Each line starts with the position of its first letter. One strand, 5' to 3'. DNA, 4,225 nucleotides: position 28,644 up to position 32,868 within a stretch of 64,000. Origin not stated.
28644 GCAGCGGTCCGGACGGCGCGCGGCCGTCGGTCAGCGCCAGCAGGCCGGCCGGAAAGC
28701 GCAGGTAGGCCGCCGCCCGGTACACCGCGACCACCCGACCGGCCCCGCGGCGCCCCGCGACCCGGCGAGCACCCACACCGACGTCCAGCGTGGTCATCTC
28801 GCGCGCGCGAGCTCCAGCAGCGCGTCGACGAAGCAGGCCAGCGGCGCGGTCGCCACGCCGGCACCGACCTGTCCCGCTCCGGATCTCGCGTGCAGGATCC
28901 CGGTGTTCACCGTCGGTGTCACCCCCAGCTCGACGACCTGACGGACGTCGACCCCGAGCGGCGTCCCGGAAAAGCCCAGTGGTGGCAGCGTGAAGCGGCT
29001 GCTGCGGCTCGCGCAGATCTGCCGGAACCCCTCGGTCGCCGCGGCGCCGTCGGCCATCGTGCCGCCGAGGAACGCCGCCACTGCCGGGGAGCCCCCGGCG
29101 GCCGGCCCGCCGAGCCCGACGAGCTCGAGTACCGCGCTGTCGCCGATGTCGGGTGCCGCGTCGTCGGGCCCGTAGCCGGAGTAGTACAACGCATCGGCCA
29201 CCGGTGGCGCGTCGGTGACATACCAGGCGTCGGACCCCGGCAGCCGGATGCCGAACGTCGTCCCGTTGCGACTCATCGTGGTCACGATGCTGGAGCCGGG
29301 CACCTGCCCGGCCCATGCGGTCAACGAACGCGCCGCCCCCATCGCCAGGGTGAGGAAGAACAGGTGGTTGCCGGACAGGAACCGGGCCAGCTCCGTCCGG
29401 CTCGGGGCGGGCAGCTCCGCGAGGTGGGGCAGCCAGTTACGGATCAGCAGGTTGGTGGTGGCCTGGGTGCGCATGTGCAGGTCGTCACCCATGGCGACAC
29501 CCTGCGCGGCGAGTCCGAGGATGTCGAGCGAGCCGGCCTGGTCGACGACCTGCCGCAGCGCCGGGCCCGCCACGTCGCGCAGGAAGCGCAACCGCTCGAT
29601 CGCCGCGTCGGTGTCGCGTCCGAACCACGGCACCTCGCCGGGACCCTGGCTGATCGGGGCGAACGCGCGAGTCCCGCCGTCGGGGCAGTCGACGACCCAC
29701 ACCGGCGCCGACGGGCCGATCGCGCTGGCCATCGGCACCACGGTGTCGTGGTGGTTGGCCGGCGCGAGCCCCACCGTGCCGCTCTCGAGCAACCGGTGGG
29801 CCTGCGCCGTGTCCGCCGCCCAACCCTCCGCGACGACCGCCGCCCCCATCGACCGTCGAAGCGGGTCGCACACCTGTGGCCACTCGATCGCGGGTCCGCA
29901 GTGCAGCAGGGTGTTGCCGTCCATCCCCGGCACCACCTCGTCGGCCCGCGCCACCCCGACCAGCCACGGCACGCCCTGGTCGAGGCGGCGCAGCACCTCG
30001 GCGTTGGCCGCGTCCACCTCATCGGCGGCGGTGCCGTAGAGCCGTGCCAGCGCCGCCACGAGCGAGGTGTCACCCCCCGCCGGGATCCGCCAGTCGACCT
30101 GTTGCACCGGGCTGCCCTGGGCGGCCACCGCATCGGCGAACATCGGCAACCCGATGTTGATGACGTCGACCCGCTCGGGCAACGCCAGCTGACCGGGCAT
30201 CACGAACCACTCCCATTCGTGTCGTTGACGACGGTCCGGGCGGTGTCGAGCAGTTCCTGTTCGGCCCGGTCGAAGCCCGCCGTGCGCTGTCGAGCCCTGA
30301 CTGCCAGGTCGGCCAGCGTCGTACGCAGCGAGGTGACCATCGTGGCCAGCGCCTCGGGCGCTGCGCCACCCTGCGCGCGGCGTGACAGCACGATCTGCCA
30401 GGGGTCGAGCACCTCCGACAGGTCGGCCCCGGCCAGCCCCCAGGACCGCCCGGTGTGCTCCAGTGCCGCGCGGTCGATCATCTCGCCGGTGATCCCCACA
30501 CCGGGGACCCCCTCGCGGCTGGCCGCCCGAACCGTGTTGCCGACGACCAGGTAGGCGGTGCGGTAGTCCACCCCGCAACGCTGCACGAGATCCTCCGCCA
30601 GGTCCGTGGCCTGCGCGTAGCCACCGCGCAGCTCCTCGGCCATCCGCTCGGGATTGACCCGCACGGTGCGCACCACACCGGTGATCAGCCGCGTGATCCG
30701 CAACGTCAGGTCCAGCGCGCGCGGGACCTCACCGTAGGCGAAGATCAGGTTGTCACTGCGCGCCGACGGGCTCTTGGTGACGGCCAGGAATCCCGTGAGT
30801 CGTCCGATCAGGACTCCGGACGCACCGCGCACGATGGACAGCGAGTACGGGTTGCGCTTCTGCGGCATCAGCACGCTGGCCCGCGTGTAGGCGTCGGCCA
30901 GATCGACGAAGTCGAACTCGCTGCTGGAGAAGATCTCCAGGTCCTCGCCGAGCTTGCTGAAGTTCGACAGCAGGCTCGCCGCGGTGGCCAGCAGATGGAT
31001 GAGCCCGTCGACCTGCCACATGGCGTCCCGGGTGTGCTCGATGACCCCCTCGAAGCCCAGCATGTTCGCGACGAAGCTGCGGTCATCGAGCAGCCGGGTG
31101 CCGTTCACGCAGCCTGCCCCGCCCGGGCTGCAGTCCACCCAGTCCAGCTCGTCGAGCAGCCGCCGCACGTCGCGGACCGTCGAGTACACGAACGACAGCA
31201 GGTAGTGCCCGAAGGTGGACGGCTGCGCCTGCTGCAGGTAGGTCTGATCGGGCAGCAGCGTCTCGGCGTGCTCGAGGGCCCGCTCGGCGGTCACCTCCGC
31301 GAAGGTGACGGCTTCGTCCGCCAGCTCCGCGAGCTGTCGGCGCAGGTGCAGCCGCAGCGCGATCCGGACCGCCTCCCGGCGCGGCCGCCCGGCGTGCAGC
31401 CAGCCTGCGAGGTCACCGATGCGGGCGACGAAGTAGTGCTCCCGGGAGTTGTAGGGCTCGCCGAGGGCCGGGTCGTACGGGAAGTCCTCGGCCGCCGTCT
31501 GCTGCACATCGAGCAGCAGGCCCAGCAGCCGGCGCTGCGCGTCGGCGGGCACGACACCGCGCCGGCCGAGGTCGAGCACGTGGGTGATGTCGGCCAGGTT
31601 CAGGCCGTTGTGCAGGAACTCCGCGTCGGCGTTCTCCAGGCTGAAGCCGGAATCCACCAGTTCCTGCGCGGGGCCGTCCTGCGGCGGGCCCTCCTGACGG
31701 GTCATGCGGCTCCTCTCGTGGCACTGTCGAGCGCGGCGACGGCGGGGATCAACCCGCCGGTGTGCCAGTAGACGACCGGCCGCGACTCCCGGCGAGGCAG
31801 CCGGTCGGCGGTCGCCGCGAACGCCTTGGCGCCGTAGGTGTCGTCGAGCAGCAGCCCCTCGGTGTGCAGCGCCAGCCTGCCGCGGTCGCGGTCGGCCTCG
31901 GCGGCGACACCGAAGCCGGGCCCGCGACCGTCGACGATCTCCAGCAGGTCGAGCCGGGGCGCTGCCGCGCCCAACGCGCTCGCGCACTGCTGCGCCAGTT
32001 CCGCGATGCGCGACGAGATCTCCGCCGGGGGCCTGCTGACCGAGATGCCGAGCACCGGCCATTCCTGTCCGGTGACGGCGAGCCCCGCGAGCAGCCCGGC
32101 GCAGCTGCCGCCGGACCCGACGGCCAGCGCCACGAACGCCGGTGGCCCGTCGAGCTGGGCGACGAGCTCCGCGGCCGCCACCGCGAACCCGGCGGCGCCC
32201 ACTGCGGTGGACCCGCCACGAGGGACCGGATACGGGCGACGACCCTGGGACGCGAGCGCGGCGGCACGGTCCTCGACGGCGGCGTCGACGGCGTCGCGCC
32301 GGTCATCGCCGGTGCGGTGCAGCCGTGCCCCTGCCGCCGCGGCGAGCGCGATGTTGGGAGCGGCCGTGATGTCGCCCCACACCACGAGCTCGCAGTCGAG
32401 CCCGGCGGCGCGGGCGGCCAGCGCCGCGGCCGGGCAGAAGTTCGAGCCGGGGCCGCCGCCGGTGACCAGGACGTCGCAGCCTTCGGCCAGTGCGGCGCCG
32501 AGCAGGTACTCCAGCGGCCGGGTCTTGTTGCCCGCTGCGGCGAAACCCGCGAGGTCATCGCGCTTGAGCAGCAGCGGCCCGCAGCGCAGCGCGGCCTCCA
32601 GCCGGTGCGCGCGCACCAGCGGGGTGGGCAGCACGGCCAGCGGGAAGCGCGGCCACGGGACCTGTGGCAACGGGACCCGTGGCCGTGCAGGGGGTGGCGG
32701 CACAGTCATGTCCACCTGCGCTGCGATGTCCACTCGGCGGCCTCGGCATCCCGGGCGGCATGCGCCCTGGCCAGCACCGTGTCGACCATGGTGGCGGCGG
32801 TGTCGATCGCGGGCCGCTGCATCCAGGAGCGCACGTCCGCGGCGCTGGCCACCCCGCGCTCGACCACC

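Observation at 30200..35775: ComA + two aspartase/fumarase-superfamily lyases + D-cysteine-desulfhydrase-like PLP enzyme: a bacterial coenzyme-M-type biosynthetic module in an actinobacterial nitrogen cluster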

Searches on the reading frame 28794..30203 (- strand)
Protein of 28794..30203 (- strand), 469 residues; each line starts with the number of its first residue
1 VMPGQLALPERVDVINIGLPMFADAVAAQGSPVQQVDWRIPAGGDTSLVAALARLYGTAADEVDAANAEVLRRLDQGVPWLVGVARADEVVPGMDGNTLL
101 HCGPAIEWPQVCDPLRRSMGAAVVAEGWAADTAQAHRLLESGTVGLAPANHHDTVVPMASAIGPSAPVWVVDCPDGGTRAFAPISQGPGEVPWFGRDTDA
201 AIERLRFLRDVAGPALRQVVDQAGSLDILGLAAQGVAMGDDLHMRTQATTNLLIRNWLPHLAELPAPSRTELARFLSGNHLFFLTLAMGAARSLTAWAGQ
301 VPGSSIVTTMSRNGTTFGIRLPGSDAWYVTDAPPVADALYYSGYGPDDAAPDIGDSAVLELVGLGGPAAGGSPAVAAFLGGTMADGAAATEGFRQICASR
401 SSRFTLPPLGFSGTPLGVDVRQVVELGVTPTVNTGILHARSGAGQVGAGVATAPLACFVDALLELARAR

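Call 5: search_protein_families(library=pfam, proteins=[window:28794-30170:-], max_evalue=0.01)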
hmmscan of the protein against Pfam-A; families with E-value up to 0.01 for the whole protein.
window:28794-30170:- (458 aa): 1 family
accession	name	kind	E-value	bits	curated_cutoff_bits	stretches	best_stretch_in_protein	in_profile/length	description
PF06545.17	AllG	-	1.1e-64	218.3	27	1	134-345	2-215/215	Oxamate carbamoyltransferase subunit AllG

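Call 6: search_protein_families(library=ncbifam, proteins=[window:28794-30170:-], max_evalue=0.01)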
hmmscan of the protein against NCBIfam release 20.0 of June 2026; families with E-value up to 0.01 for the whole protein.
window:28794-30170:- (458 aa): 1 family
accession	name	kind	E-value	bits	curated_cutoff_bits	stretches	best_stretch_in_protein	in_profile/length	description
NF004760.0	PRK06091.1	subfamily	6.9e-05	21.5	433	1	2-44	512-554/555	acyl-CoA synthetase FdrA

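Call 94: search_protein_families(library=ncbifam, proteins=[window:28794-30203:-], max_evalue=0.01)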
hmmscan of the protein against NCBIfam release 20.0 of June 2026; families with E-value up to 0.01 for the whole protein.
window:28794-30203:- (469 aa): 1 family
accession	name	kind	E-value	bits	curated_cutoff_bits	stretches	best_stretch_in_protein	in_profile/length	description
NF004760.0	PRK06091.1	subfamily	8.9e-06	24.5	433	1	8-55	507-554/555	acyl-CoA synthetase FdrA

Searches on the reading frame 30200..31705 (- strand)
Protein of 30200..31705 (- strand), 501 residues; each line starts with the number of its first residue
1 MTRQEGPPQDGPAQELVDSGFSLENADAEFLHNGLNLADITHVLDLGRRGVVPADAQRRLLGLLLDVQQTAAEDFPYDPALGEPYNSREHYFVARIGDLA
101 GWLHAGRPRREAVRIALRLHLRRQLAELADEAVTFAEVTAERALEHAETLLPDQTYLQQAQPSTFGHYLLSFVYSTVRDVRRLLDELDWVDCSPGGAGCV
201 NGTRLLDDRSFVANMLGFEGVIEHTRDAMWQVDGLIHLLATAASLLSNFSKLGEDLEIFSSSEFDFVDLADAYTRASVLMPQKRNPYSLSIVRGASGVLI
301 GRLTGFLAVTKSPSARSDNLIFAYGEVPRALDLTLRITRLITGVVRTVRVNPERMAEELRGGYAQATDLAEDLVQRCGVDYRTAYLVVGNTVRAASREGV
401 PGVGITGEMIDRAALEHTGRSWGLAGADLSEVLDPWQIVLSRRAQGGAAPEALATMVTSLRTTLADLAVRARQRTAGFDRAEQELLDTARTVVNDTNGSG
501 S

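Call 5: search_protein_families(library=pfam, proteins=[window:30200-31705:-], max_evalue=0.01)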
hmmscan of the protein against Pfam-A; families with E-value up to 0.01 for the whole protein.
window:30200-31705:- (501 aa): 2 families
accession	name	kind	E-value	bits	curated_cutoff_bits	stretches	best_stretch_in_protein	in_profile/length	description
PF00206.25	Lyase_1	-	3e-36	125.8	27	1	96-301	98-312/312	Lyase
PF14698.11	ASL_C2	-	2e-10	41.4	27.3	1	363-439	1-68/69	Argininosuccinate lyase C-terminal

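Call 6: search_protein_families(library=ncbifam, proteins=[window:30200-31705:-], max_evalue=0.01)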
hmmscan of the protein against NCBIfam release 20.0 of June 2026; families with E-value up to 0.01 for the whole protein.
window:30200-31705:- (501 aa): 15 families
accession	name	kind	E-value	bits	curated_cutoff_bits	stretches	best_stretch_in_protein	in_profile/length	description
NF052535.1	CoM_syn_XcbC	exception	9.3e-126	420.5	575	1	10-492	14-493/495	2-phosphosulfolactate phosphatase XcbC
TIGR00838.1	argH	equivalog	2e-86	290.8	279.5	1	38-464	34-454/455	argininosuccinate lyase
NF008964.0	PRK12308.1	equivalog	2.3e-57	194.8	657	1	89-465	89-457/624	argininosuccinate lyase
NF002563.0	PRK02186.1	subfamily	1.6e-53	182.2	625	1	31-493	438-885/890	argininosuccinate lyase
NF005218.0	PRK06705.1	equivalog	8.6e-36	123.7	883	1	42-387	48-396/502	argininosuccinate lyase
TIGR02426.1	protocat_pcaB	equivalog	1.9e-15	56.7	355.75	1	96-318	85-307/338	3-carboxy-cis,cis-muconate cycloisomerase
NF006554.0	PRK09053.1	equivalog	1.9e-14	53.4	595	1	99-399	99-402/453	3-carboxy-cis,cis-muconate cycloisomerase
TIGR00928.1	purB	equivalog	3.3e-14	52.5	326.2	1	89-397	77-390/436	adenylosuccinate lyase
NF005000.0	PRK06389.1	equivalog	4.9e-13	49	388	1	42-301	42-294/434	argininosuccinate lyase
NF006500.1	PRK08937.2-4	subfamily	1.9e-05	23.7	626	1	102-401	100-402/448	adenylosuccinate lyase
NF052536.2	CoM_syn_XcbD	exception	3.4e-05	22.7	600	1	125-398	123-399/443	3-sulfopropionylcysteine synthase XcbD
NF052556.1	NtrsucLyaStm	equivalog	5e-05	22.3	650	0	238-378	258-402/466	nitrosuccinate lyase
TIGR00839.1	aspA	equivalog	5.5e-05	22.3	681.2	1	112-295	141-333/468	aspartate ammonia-lyase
NF008909.0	PRK12273.1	subfamily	0.00064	18.7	510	1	115-296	149-339/474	aspartate ammonia-lyase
NF004631.0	PRK05975.1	equivalog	0.0015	17.6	371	1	99-288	98-284/352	3-carboxy-cis,cis-muconate cycloisomerase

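Call 49: search_solved_structures(query=window:30200-31705:-, show_alignments=1)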
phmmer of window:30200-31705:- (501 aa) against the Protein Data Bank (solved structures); distinct sequences matched with E-value up to 0.001: 31.
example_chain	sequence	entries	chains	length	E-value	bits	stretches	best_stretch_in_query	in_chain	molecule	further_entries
6rx8_A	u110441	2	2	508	1.1e-56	196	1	41-494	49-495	Argininosuccinate lyase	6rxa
6g3d_A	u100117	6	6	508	3.5e-56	194.3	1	41-494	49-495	Argininosuccinate lyase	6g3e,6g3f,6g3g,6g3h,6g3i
1u15_A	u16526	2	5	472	1.4e-50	175.8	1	72-464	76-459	Delta crystallin I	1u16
1hy0_A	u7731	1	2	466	1.5e-50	175.7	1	87-463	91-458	DELTA CRYSTALLIN I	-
1xwo_A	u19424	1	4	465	4.2e-49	170.9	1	69-463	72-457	Delta crystallin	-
1k7w_A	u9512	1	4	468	9.4e-49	169.8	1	84-463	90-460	delta 2 crystallin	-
1tj7_A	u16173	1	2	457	2.1e-48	168.6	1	84-457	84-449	Argininosuccinate lyase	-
1hy1_A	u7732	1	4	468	2.1e-48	168.6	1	84-462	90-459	DELTA CRYSTALLIN II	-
1auw_A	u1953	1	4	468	6.3e-48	167.1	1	87-463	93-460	DELTA 2 CRYSTALLIN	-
1tju_A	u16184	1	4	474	6.5e-48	167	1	84-463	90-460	Delta crystallin II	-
1tjv_A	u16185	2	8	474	1.2e-47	166.1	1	84-463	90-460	Delta crystallin II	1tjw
1dcn_A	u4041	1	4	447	3.2e-47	164.7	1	84-461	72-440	DELTA 2 CRYSTALLIN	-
6iem_A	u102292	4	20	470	3.6e-47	164.5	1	39-459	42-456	Argininosuccinate lyase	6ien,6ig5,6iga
1i0a_A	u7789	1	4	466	7.7e-46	160.2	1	93-464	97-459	DELTA CRYSTALLIN I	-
2e9f_A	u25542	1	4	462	1.1e-43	153.1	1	49-455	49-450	Argininosuccinate lyase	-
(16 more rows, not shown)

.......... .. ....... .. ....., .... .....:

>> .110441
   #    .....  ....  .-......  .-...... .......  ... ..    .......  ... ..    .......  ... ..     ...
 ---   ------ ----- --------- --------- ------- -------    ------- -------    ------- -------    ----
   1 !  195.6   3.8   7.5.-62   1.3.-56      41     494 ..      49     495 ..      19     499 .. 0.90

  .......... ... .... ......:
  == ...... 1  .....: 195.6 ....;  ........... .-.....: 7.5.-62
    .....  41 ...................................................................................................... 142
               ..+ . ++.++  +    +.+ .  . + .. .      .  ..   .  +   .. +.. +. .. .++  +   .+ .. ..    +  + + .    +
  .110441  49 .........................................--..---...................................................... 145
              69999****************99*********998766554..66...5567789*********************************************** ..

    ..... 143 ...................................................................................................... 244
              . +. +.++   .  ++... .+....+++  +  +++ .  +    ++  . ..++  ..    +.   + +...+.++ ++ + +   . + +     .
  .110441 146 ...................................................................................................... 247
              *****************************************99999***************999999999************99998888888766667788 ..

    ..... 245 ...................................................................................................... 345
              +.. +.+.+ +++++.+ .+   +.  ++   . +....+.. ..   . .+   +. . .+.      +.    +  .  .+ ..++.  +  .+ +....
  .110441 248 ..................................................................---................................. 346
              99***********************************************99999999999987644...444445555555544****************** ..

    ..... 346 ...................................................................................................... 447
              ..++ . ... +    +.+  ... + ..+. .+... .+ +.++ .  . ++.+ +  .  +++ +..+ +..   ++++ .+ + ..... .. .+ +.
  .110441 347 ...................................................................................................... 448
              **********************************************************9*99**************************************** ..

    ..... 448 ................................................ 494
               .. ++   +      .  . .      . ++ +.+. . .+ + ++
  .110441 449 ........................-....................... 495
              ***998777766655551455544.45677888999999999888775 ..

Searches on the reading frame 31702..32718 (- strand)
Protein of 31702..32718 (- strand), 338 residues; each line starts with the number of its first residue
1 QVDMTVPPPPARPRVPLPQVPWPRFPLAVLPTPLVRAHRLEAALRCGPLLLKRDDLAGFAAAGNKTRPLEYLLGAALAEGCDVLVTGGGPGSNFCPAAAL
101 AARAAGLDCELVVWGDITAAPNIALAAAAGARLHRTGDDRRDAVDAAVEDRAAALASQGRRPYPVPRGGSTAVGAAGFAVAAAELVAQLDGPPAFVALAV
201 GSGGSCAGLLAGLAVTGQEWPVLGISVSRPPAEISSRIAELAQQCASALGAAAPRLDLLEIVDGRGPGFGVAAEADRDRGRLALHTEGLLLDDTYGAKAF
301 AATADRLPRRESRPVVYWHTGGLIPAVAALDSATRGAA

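Call 5: search_protein_families(library=pfam, proteins=[window:31702-32718:-], max_evalue=0.01)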
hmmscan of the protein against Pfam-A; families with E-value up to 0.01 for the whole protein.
window:31702-32718:- (338 aa): 1 family
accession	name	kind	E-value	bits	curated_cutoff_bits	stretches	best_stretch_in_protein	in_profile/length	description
PF00291.31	PALP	-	1.4e-38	133.4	35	1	28-321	4-295/295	Pyridoxal-phosphate dependent enzyme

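Call 6: search_protein_families(library=ncbifam, proteins=[window:31702-32718:-], max_evalue=0.01)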
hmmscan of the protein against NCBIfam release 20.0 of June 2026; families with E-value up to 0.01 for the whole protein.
window:31702-32718:- (338 aa): 11 families
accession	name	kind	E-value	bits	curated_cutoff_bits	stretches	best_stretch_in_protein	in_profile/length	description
NF052537.1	CoM_syn_XcbE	exception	3.1e-70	236.9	450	1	23-323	7-317/322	coenzyme M biosynthesis enzyme XcbE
NF052482.1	sulfolyase_CuyA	equivalog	1.5e-55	188.3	450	1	22-324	6-322/332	D-cysteate sulfo-lyase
TIGR01275.1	ACC_deam_rel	subfamily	3.3e-50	171.2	289.4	1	27-325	3-313/321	pyridoxal phosphate-dependent enzymes, D-cysteine desulfhydrase family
NF003030.0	PRK03910.1-3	equivalog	2.4e-43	148.6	429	1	23-331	14-332/338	D-cysteine desulfhydrase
NF010646.0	PRK14045.1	equivalog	8.8e-39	133.7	550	1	23-323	13-315/329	1-aminocyclopropane-1-carboxylate deaminase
NF003032.0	PRK03910.1-5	equivalog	3.6e-38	131.6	469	1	22-324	10-321/330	D-cysteine desulfhydrase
NF003029.0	PRK03910.1-1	equivalog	3.6e-37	128.5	610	1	22-329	9-323/328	D-cysteine desulfhydrase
TIGR01274.1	ACC_deam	equivalog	1.2e-30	106.8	392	1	23-330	6-330/337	1-aminocyclopropane-1-carboxylate deaminase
NF004996.0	PRK06381.1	equivalog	3.9e-06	26.1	266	1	32-213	16-187/319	threonine synthase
NF005292.0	PRK06815.1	equivalog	0.00014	21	371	1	29-226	19-203/320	threonine/serine dehydratase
NF004771.0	PRK06110.1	equivalog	0.0023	17.1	317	1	93-233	80-210/323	threonine dehydratase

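Call 47: search_solved_structures(query=window:31702-32718:-, show_alignments=1)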
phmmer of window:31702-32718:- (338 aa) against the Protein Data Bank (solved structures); distinct sequences matched with E-value up to 0.001: 9.
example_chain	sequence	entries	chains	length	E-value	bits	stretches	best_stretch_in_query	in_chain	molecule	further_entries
7ysk_A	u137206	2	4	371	2e-40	142.5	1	20-323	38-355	D-Cysteine desulfhydrase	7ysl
4d97_A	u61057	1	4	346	6e-39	137.6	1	21-328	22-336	D-cysteine desulfhydrase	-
4d8t_A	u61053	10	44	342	7.7e-39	137.2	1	21-327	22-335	D-cysteine desulfhydrase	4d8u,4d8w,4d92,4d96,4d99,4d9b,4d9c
1j0a_A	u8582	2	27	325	2.1e-38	135.8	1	21-323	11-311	1-aminocyclopropane-1-carboxylate deaminase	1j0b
1rqx_A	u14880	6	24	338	5.5e-34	121.3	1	22-327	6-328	1-aminocyclopropane-1-carboxylate deaminase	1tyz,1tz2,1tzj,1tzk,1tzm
1f2d_A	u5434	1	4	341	1.1e-18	70.9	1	22-331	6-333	1-AMINOCYCLOPROPANE-1-CARBOXYLATE DEAMINASE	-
1j0e_A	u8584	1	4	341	4.1e-18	69.1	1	22-331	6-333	1-aminocyclopropane-1-carboxylate deaminase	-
1j0c_A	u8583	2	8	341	7.7e-18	68.2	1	22-331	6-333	1-aminocyclopropane-1-carboxylate deaminase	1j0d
2rkb_A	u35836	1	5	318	4e-06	29.7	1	32-225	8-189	Serine dehydratase-like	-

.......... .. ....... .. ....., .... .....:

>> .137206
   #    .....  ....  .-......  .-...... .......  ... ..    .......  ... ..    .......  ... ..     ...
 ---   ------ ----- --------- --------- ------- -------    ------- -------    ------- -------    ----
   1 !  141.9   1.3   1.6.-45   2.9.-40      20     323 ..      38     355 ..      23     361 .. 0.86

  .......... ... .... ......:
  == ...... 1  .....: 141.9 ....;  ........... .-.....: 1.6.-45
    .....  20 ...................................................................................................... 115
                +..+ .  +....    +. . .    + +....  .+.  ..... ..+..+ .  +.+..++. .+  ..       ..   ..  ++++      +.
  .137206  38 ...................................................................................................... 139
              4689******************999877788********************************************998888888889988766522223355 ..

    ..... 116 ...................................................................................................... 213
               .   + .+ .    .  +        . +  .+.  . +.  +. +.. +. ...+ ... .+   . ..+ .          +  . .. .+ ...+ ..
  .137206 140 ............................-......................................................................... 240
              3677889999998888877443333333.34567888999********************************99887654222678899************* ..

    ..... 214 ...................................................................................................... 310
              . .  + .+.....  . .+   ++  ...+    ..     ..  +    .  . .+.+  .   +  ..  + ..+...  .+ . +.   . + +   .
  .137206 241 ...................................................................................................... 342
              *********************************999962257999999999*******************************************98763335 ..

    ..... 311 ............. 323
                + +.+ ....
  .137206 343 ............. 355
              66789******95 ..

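Call 84: search_protein_families(library=pfam, proteins=[window:31702-32709:-], max_evalue=0.01)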
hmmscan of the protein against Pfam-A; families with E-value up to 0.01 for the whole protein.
window:31702-32709:- (335 aa): 1 family
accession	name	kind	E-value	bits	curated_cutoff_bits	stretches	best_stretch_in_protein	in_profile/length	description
PF00291.31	PALP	-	1.3e-38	133.4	35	1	25-318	4-295/295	Pyridoxal-phosphate dependent enzyme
